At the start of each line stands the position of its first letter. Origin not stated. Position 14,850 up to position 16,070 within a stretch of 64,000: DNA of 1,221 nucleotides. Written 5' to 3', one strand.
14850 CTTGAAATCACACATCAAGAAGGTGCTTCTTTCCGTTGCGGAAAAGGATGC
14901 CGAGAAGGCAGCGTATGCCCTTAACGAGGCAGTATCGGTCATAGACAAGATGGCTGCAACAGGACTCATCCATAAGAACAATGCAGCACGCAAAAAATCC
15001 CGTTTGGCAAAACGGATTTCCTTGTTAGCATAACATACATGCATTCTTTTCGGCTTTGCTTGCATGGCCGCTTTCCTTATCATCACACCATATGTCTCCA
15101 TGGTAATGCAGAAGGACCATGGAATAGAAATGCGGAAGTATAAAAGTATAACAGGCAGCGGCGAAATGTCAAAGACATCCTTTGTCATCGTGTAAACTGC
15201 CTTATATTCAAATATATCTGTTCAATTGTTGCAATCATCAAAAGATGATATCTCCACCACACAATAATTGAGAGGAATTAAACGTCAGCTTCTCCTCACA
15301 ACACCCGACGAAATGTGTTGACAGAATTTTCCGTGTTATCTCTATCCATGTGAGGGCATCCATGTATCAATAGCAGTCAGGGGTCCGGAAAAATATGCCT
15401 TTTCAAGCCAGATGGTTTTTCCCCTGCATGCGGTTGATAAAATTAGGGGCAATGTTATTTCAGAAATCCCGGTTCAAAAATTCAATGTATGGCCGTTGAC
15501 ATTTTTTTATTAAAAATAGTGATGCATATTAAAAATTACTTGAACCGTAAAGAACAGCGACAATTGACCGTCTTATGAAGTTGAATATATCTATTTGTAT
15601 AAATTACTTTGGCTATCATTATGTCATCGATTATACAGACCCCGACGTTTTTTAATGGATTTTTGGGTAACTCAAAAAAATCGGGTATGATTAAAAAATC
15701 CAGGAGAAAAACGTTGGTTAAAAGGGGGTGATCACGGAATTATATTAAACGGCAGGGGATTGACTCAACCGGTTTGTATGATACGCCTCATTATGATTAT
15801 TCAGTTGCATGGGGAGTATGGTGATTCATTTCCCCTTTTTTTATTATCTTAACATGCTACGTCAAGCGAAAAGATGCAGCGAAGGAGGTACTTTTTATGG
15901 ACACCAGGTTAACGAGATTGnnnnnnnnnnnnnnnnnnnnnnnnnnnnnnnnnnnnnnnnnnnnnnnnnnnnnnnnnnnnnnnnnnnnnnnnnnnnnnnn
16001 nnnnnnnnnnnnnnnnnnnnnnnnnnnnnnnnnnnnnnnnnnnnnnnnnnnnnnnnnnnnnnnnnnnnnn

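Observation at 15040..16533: Secreted glycine/tyrosine-repeat protein, (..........)n, behind an 850-bp AT-rich leader region: a silk/GRP-like structural protein in a bacterium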

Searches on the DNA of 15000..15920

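Call 62: search_rna_families(source=window, start=15000, end=15920, threshold=evalue, max_evalue=5)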
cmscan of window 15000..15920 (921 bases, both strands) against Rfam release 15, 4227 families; matches with E-value up to 5: 1.
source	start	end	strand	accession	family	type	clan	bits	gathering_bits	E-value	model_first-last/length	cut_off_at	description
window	15800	15880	+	RF01797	fstAT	Gene; antitoxin;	-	19.8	72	1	1-94/94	no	Fst antitoxin sRNA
